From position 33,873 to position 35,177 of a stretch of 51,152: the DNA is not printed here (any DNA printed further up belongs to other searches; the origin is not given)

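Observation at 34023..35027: Rnl5-type (NgrRnl/DraRnl-like) ATP-dependent RNA ligase in a bacterial chromosome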

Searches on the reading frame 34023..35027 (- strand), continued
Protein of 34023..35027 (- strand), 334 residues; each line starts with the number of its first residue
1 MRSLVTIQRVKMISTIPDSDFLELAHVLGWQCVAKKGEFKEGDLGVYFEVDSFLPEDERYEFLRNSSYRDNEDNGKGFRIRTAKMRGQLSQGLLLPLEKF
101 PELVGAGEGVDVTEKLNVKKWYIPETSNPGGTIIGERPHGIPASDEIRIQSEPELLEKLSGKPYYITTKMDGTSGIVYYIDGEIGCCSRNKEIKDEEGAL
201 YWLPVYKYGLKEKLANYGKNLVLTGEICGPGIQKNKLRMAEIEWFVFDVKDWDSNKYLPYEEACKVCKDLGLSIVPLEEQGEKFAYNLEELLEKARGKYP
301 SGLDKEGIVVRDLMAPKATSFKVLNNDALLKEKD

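Call 31: find_related_loci(query=A3, collection=genome_contigs, flank=7000)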
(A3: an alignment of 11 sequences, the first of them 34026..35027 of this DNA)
Query A3 (334 aa) in genome_contigs; peptide patterns used: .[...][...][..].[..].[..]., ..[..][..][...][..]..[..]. (x = any residue, [..] = any of these).
550 stretches matched a pattern; 503 encode a relative of the query (tblastn E <= 1e-3); the best 80 are kept; 80 distinct loci.
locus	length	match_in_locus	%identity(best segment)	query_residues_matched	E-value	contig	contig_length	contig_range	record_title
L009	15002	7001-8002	84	1-334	0e+0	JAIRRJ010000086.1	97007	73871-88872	MAG: Treponema sp. isolate Crp329_bin9 k119_583612, whole genome shotgun sequence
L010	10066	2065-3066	84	1-334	0e+0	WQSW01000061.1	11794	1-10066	MAG: Treponema sp. isolate Co191P3bin32 JGI24695J34938_10003126, whole genome shotgun sequence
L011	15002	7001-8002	84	1-334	0e+0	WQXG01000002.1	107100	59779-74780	MAG: Treponema sp. isolate Emb289P3bin141 Ga0123356_10000070, whole genome shotgun sequence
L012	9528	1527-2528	84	1-334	0e+0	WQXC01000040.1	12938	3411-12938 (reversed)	MAG: Treponema sp. isolate Emb289P3bin135 Ga0123356_10005458, whole genome shotgun sequence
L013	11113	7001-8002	81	1-334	0e+0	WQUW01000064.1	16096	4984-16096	MAG: Treponema sp. isolate Emb289P1bin105 Ga0123355_10007817, whole genome shotgun sequence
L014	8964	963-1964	82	1-334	0e+0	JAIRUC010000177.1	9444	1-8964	MAG: Treponema sp. isolate Cx337_bin14 k119_2813438, whole genome shotgun sequence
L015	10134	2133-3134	83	1-334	0e+0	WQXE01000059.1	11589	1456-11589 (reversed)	MAG: Treponema sp. isolate Emb289P3bin139 Ga0123356_10006717, whole genome shotgun sequence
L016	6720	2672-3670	80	1-333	0e+0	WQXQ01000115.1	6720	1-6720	MAG: Treponema sp. isolate Emb289P3bin37 Ga0123356_10017951, whole genome shotgun sequence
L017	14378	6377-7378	81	1-334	0e+0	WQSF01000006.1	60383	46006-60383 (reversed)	MAG: Treponema sp. isolate Co191P1bin8 JGI24694J35173_10000168, whole genome shotgun sequence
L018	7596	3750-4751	81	1-334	0e+0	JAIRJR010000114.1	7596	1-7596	MAG: Tannerella sp. isolate Aly426_bin3 k119_771141, whole genome shotgun sequence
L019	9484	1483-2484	81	1-334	0e+0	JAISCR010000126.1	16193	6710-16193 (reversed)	MAG: Treponema sp. isolate Gx481_bin92 k119_5012282, whole genome shotgun sequence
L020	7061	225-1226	81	1-334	0e+0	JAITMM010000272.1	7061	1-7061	MAG: Tannerella sp. isolate Pmx449_bin15 k119_2583112, whole genome shotgun sequence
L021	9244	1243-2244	81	1-334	0e+0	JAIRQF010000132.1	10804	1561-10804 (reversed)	MAG: Treponema sp. isolate Co333_bin15 k119_1174161, whole genome shotgun sequence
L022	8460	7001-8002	80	1-334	0e+0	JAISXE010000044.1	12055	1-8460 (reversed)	MAG: Spirochaetia bacterium isolate Nc350_bin164 k119_889852, whole genome shotgun sequence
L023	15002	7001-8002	80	1-334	0e+0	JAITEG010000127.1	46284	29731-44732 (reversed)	MAG: Spirochaetaceae bacterium isolate Nm470_bin44 k119_1879933, whole genome shotgun sequence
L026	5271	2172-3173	80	1-334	0e+0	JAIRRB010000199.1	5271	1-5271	MAG: Treponema sp. isolate Coa324_bin45 k119_2092148, whole genome shotgun sequence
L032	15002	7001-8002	79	1-334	4e-180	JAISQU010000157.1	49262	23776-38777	MAG: Spirochaetales bacterium isolate Kf353_bin16 k119_3592829, whole genome shotgun sequence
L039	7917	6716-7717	78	1-334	1e-178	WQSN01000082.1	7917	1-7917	MAG: Treponema sp. isolate Co191P3bin12 JGI24695J34938_10005466, whole genome shotgun sequence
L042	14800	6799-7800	78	1-334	2e-175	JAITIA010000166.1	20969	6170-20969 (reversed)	MAG: Prevotellaceae bacterium isolate Pc512_bin97 k119_346146, whole genome shotgun sequence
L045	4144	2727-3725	75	1-333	6e-179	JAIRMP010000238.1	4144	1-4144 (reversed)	MAG: Spirochaetaceae bacterium isolate Cd354_bin111 k119_835562, whole genome shotgun sequence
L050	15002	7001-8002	73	1-334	1e-169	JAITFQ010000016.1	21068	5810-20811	MAG: Chitinispirillales bacterium isolate Pal332_bin12 k119_1105380, whole genome shotgun sequence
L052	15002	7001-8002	74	1-333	2e-168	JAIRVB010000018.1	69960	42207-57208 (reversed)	MAG: Chitinispirillales bacterium isolate Ehx436_bin27 k119_1611636, whole genome shotgun sequence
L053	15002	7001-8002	73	1-334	6e-167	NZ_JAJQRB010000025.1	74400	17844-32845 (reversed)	Treponema primitia strain ZAS-10 NODE_17_length_74400_cov_186.431367, whole genome shotgun sequence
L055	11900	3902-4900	73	1-333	1e-165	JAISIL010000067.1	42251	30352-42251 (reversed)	MAG: Spirochaetaceae bacterium isolate Hm464_bin60 k119_1759445, whole genome shotgun sequence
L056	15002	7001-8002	72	1-334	1e-164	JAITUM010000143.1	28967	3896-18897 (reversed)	MAG: Candidatus Fibrimonadaceae bacterium isolate Spi319_bin2 k119_1667271, whole genome shotgun sequence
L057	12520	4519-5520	74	1-334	4e-163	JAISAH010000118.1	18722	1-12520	MAG: Gracilibacteraceae bacterium isolate Gx481_bin137 k119_5524549, whole genome shotgun sequence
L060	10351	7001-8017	55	1-334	5e-118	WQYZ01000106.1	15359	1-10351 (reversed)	MAG: Oscillospiraceae bacterium isolate Emb289P4bin38 Ga0123357_10005342, whole genome shotgun sequence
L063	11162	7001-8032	55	1-334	9e-116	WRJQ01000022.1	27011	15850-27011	MAG: Oscillospiraceae bacterium isolate Nt197P3bin94 Ga0082212_10002450, whole genome shotgun sequence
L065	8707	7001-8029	55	1-333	1e-112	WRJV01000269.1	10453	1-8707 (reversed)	MAG: Clostridiales bacterium isolate Nt197P4bin16 JGI24705J35276_12237266, whole genome shotgun sequence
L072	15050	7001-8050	47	1-333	2e-98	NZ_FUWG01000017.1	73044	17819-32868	Treponema porcinum strain ATCC BAA-908, whole genome shotgun sequence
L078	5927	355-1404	46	1-333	1e-96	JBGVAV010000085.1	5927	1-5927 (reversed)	MAG: Treponema sp. isolate ruminal_MAG_422 ruminal_MAG_422_contig_0085, whole genome shotgun sequence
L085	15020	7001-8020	48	2-332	3e-95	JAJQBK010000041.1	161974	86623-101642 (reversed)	MAG: Lachnospiraceae bacterium isolate C.3_1 NODE_2_length_161974_cov_18.501831, whole genome shotgun sequence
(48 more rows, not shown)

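Call 35: search_protein_families(library=pfam, proteins=[L072:6506-6865:+, L078:1461-2402:+, L072:8176-8781:+, L026:643-2163:+, L026:3229-4644:+, L011:8018-9115:+, L011:6537-6980:+, L053:6380-6997:+, L032:6575-6988:+, L065:8032-8640:+], max_evalue=0.001)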
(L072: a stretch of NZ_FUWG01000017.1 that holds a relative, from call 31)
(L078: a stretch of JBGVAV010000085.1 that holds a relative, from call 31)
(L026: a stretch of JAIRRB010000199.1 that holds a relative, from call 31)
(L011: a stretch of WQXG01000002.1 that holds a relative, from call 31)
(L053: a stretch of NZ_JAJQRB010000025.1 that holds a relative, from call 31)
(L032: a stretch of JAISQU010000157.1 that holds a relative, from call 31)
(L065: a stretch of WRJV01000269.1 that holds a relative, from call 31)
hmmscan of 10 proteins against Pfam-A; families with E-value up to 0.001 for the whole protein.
L072:6506-6865:+ (119 aa): 1 family
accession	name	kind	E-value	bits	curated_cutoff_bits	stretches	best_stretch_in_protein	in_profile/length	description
PF01381.28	HTH_3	-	1.2e-06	28.8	23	1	30-82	1-52/55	Helix-turn-helix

L078:1461-2402:+ (313 aa): 2 families
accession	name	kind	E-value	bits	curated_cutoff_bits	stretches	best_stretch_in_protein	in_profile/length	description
PF00149.33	Metallophos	-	5.1e-11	43.8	21.5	1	1-235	1-190/191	Calcineurin-like phosphoesterase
PF12850.12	Metallophos_2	-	1.5e-06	28.7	27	1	1-97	1-75/154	Calcineurin-like phosphoesterase superfamily domain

L072:8176-8781:+ (201 aa): 0 families

L026:643-2163:+ (506 aa): 7 families
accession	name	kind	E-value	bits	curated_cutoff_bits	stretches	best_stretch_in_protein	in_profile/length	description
PF13365.12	Trypsin_2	-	1.2e-34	120.6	27.6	1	128-268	1-144/144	Trypsin-like peptidase domain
PF13180.12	PDZ_2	-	7.8e-21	74.6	27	2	320-399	12-79/80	PDZ domain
PF17820.7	PDZ_6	-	2.1e-20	72.6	27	2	441-490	1-50/54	PDZ domain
PF00089.32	Trypsin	-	1.4e-15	58.2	20.6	1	141-295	36-218/220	Trypsin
PF00595.29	PDZ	-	1.3e-14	54.8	23.2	2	435-473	20-60/81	PDZ domain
PF14685.13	PDZ_Tricorn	-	1.8e-06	28.3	25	0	454-492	36-76/88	Tricorn protease PDZ domain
PF19805.5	DUF6288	-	0.00075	19.2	26.3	0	441-472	4-34/402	Family of unknown function (DUF6288)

L026:3229-4644:+ (471 aa): 3 families
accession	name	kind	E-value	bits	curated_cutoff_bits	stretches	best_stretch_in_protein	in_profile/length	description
PF14821.11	Thr_synth_N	-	1.9e-23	82.8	25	1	2-80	1-79/79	Threonine synthase N terminus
PF00291.31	PALP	-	1.7e-22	80.6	35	2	281-410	160-284/295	Pyridoxal-phosphate dependent enzyme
PF24857.1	THR4_C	-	9.1e-06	26.2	27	1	393-434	1-38/85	Threonine synthase, C-terminal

L011:8018-9115:+ (365 aa): 0 families

L011:6537-6980:+ (147 aa): 1 family
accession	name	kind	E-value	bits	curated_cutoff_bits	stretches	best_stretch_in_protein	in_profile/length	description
PF10722.14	YbjN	-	2.8e-07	31.3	22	1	26-133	8-118/126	Putative bacterial sensory transduction regulator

L053:6380-6997:+ (205 aa): 0 families

L032:6575-6988:+ (137 aa): 2 families
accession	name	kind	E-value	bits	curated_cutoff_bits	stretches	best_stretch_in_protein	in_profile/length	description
PF13975.11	gag-asp_proteas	-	2.6e-07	31.6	28.2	1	30-107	6-87/92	gag-polyprotein putative aspartyl protease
PF13650.11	Asp_protease_2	-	1.3e-06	29.5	24.3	1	32-106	8-87/90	Aspartyl protease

L065:8032-8640:+ (202 aa): 1 family
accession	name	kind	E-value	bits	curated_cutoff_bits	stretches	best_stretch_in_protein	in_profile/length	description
PF00551.24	Formyl_trans_N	-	2.3e-53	181.1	26.1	1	9-194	2-181/181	Formyl transferase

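Call 36: search_protein_families(library=pfam, proteins=[L012:637-1485:+, L013:6160-6990:+, L045:602-2692:+, L050:5647-6969:+, L055:4916-5734:+, L056:4652-6961:+, L057:5546-6790:+, L060:6519-6986:+, L063:8078-9238:+, L085:6234-6953:+], max_evalue=0.001)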
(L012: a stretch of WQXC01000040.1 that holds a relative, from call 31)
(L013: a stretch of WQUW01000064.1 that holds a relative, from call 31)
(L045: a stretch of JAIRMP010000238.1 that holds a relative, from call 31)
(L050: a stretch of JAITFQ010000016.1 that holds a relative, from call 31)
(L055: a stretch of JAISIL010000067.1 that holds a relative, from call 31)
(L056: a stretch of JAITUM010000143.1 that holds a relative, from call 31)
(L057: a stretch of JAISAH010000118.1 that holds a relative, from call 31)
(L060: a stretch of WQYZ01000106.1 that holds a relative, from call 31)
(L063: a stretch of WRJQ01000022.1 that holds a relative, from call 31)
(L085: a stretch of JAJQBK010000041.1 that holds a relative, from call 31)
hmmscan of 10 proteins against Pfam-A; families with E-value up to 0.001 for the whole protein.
L012:637-1485:+ (282 aa): 1 family
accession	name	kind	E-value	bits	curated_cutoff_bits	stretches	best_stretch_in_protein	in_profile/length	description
PF02498.22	Bro-N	-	5.1e-10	40.3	25.6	1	29-117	8-88/96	BRO family, N-terminal domain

L013:6160-6990:+ (276 aa): 3 families
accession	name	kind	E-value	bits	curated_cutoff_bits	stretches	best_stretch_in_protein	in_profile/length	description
PF00106.31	adh_short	-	1.4e-44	152.4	26.6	1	9-224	1-191/195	short chain dehydrogenase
PF13561.12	adh_short_C2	-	1.4e-42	146.4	27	1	17-270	5-234/236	Enoyl-(Acyl carrier protein) reductase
PF08659.16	KR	-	1.2e-08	35.5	22.6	1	12-104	4-90/180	KR domain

L045:602-2692:+ (696 aa): 8 families
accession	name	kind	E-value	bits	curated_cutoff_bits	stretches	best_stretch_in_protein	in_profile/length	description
PF00009.33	GTP_EFTU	-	1.6e-61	207.6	26.5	1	9-283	1-187/188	Elongation factor Tu GTP binding domain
PF03764.24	EFG_IV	-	2.6e-39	134.2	24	1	479-597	1-121/121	Elongation factor G, domain IV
PF14492.12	EFG_III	-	2.2e-30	104.9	27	1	404-477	1-74/75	Elongation Factor G, domain III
PF00679.30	EFG_C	-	5e-27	94.2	27.9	1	600-685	2-88/89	Elongation factor G C-terminus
PF03144.31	GTP_EFTU_D2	-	1.8e-14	54.4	30.3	1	325-391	1-73/73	Elongation factor Tu domain 2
PF22042.2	EF-G_D2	-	3e-10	40.5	27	1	321-391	12-82/84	Elongation factor G domain 2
PF16658.11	RF3_C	-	1.5e-07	31.7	40.1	1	411-492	13-94/132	Class II release factor RF3, C-terminal domain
PF01926.29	MMR_HSR1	-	0.00034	21.2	21.9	0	58-140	25-113/113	50S ribosome-binding GTPase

L050:5647-6969:+ (440 aa): 1 family
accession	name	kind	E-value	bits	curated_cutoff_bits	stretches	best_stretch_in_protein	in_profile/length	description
PF07613.16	DUF1576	-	1.1e-84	282.9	25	2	36-211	2-177/178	Protein of unknown function (DUF1576)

L055:4916-5734:+ (272 aa): 0 families

L056:4652-6961:+ (769 aa): 7 families
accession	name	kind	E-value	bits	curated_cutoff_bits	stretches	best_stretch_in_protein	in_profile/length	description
PF13476.12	AAA_23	-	2e-19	71.5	27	1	118-320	1-201/201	AAA domain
PF02463.25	SMC_N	-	7.6e-12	45.6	40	1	116-764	2-210/220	RecF/RecN/SMC N terminal domain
PF13175.12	AAA_15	-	2.6e-10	40.9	32.1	1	114-443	1-266/374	AAA ATPase domain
PF13304.12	AAA_21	-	1.7e-08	35.3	27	1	138-192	1-57/304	AAA domain, putative AbiEii toxin, Type IV TA system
PF13514.12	AAA_27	-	6.7e-06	26.3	22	1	114-207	1-95/206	AAA domain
PF13558.12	SbcC_Walker_B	-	2.5e-05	24.9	27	1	685-732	29-84/90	SbcC/RAD50-like, Walker B motif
PF13555.12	AAA_29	-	0.00019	21.5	27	1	119-160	4-46/61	P-loop containing region of AAA domain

L057:5546-6790:+ (414 aa): 6 families
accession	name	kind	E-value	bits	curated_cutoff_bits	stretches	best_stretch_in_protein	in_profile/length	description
PF10138.15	vWA-TerF-like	-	1e-66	225.4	29.4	1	220-414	1-200/200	vWA found in TerF C terminus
PF02342.23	TerD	-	4.8e-21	75.5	25.3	1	31-166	38-187/187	TerD domain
PF00092.34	VWA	-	1.1e-09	39.2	23.8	1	223-389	2-169/174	von Willebrand factor type A domain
PF07002.22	Copine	-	3.8e-08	33.5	27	1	297-406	83-207/218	Copine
PF13519.12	VWA_2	-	1.4e-05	26.1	27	1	223-328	1-106/107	von Willebrand factor type A domain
PF13768.12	VWA_3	-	0.00028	21.4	27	1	222-349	2-129/155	von Willebrand factor type A domain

L060:6519-6986:+ (155 aa): 0 families

L063:8078-9238:+ (386 aa): 1 family
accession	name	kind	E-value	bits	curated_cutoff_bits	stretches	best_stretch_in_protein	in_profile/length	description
PF07804.18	HipA_C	-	1.8e-06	28.2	30.5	1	178-302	36-165/213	HipA-like C-terminal domain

L085:6234-6953:+ (239 aa): 1 family
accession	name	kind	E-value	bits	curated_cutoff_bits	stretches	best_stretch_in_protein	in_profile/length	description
PF18475.7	PIN7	-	5.1e-19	69.3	34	1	28-130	1-103/103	PIN domain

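Call 39: search_dna_similar(query=window:34026-35027:-, collection=plasmids, mode=protein, max_rows=25)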
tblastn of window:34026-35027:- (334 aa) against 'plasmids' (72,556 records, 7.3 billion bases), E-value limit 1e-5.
Records with a match: 34; places in all: 35; records where one place covers at least 80% of the query: 30.
Best place of each record, by identity: <60% 34.
By first word of the organism name: Deinococcus 12; Bifidobacterium 5; Streptomyces 4; Curtobacterium 3; Arthrobacter 2; Cupriavidus 2; Jeotgalibacillus 1; Pseudomonas 1; Paenarthrobacter 1; Glaciihabitans 1; and 2 more.
By predicted mobility (MOB-suite, as given by PLSDB): non-mobilizable 21; mobilizable 13.
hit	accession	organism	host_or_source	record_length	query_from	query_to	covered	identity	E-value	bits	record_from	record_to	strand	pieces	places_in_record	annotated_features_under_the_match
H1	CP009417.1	Jeotgalibacillus malaysiensis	-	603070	1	334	100%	38.1%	5e-56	203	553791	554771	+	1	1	hypothetical protein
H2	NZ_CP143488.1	Pseudomonas silesiensis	single cell,landfill for plastics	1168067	1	334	100%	35.9%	2e-44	169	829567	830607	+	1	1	record has no annotation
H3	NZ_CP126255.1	Curtobacterium sp. MCSS17_016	-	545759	2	332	99%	34.0%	5e-43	165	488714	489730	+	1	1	RNA ligase (ATP)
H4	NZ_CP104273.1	Arthrobacter sp. zg-Y1110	Marmot,single cell,intestinal contents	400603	2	331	99%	31.5%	9e-33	135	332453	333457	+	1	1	RNA ligase (ATP) | hypothetical protein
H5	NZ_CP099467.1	Arthrobacter caoxuetaonis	single cell,faeces,Qinghai,China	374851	2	331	99%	30.5%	5e-33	136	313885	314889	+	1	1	RNA ligase (ATP)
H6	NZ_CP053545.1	Paenarthrobacter sp. YJN-5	cell culture,soil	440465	1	332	99%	29.0%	6e-23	107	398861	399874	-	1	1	RNA ligase family protein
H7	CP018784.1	Curtobacterium pusillum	Zea mays,cell culture,root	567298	2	247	74%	38.7%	3e-43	166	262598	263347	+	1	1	record has no annotation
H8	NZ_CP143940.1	Bifidobacterium longum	Homo sapiens,cell culture,human fecal ...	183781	2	331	99%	28.7%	6e-22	103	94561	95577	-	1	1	RNA ligase family protein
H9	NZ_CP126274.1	Curtobacterium sp. MCBD17_040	-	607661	2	247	74%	38.2%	2e-42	164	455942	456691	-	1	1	RNA ligase (ATP)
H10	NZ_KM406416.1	Bifidobacterium breve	-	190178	2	331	99%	28.4%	2e-21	102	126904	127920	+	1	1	RNA ligase family protein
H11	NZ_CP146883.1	Bifidobacterium longum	-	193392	2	331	99%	28.1%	6e-21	100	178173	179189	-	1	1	RNA ligase family protein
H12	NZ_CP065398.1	Bifidobacterium longum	cell culture,feces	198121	2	331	99%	28.1%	3e-21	102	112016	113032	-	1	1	RNA ligase family protein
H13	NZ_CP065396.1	Bifidobacterium longum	cell culture,feces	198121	2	331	99%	28.1%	3e-21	102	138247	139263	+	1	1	RNA ligase family protein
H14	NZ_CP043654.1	Glaciihabitans sp. INWT7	pure culture,soil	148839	1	249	75%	36.1%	1e-41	161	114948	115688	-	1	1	RNA ligase (ATP)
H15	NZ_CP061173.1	Paenibacillus peoriae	cell culture,soil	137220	3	332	99%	26.9%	2e-12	76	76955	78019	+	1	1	RNA ligase (ATP)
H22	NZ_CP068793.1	Deinococcus radiodurans R1 = ATCC 13939 = DSM 20539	cell culture,Orsay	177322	17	331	94%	23.9%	2e-6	57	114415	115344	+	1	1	RNA ligase (ATP)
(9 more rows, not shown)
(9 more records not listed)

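Call 40: search_dna_similar(query=window:34026-35027:-, collection=phages, mode=protein, max_rows=20)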
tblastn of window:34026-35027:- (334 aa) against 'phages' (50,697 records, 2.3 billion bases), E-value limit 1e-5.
Records with a match: 347; places in all: 347; records where one place covers at least 80% of the query: 324.
Best place of each record, by identity: <60% 347.
By first word of the organism name: Pseudomonas 219; Aeromonas 44; Erwinia 10; Lactobacillus 9; Sinorhizobium 7; Burkholderia 5; Ralstonia 5; uncultured 4; Xanthomonas 4; Yersinia 4; and 19 more.
By host as written in the record: Pseudomonas aeruginosa 75; Pseudomonas aeruginosa PAO1 26; - 23; Pseudomonas aeruginosa PAK 14; Aeromonas salmonicida 13; Aeromonas hydrophila BIOTECH 10089 11; Pseudomonas sp. 9; Pseudomonas syringae pv. porri LMG 28495 8; and 98 more.
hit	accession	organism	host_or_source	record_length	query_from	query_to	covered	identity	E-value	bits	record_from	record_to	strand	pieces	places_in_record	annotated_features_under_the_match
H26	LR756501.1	uncultured phage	metagenomic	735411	1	331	99%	40.8%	6e-66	230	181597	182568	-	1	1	record has no annotation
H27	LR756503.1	uncultured phage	metagenomic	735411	1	331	99%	40.8%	6e-66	230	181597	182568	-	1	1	record has no annotation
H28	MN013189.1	Microcystis phage Mic1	Cyanobacteria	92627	2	334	100%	37.6%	2e-59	211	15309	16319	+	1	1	RNA ligase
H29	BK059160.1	Altiarchaeum virus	-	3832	2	334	100%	36.5%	5e-64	224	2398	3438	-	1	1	RNA ligase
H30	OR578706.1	Microcoleus phage My-WqHQDG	river water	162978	1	333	100%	36.4%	4e-55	199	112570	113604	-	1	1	RNA ligase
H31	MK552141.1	Burkholderia phage BcepSauron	Burkholderia cenocepacia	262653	2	331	99%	36.2%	1e-53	195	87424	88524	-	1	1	RNA ligase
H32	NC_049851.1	Burkholderia phage BcepSauron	Burkholderia cenocepacia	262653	2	331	99%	36.2%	1e-53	195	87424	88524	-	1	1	RNA ligase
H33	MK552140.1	Burkholderia phage BcepSaruman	Burkholderia cenocepacia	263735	2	332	99%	36.1%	1e-53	194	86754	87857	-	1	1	putative RNA ligase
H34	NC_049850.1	Burkholderia phage BcepSaruman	Burkholderia cenocepacia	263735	2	332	99%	36.1%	1e-53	194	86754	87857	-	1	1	RNA ligase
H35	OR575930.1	Pseudomonas phage vB_PseuGesM_254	Pseudomonas gessardii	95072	1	333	100%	34.6%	4e-45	170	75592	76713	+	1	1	RNA ligase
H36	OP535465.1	Synechococcus phage S-CREM1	Synechococcus sp. CB0101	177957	1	334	100%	34.4%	2e-47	177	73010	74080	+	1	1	RNA ligase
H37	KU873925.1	Pseudomonas phage pf16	Pseudomonas putida PpG1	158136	2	332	99%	34.4%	4e-46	173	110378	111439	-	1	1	hypothetical protein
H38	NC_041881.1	Pseudomonas phage pf16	Pseudomonas putida PpG1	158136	2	332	99%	34.4%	4e-46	173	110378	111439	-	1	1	RNA ligase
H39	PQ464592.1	Pseudomonas phage Boevelstad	Pseudomonas poae B04_10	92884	2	333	99%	34.0%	4e-43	164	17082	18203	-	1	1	RNA ligase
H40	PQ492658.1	Limnohabitans phage DC31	Limnohabitans sp. DCL3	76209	2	331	99%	33.9%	2e-46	173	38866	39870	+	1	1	hypothetical protein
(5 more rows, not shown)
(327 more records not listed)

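Call 41: get_annotated_region(hit=H22, flank=2500)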
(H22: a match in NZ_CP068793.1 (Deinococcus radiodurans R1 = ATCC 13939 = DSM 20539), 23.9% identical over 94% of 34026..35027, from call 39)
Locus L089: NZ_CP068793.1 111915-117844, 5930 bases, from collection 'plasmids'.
description: Deinococcus radiodurans R1 = ATCC 13939 = DSM 20539 strain R1 plasmid pMP1, complete sequence
organism: Deinococcus radiodurans R1 = ATCC 13939 = DSM 20539 (NCBI taxid 243230)
taxonomy: Bacteria; Deinococcota; Deinococci; Deinococcales; Deinococcaceae; Deinococcus; Deinococcus radiodurans; Deinococcus radiodurans R1 = ATCC 13939 = DSM 20539
host: -; source: cell culture,Orsay; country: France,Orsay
typing (MOB-suite, as given by PLSDB): mobilizable; relaxase MOBP
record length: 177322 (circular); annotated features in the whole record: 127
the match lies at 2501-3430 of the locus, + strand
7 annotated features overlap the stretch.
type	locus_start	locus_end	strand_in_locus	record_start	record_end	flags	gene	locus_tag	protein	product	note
CDS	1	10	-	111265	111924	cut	radS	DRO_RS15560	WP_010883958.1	two-component system sensor histidine kinase RadS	-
CDS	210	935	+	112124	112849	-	-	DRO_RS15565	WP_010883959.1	Dps family protein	-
CDS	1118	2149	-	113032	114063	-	-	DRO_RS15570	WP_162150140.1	GGDEF domain-containing protein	-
CDS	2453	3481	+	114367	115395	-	-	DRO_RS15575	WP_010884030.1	RNA ligase (ATP)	-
CDS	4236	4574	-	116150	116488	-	-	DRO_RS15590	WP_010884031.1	hypothetical protein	-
CDS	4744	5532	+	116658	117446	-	-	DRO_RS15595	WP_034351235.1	alpha/beta fold hydrolase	-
CDS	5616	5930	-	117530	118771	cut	-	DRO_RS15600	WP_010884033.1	AAA family ATPase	-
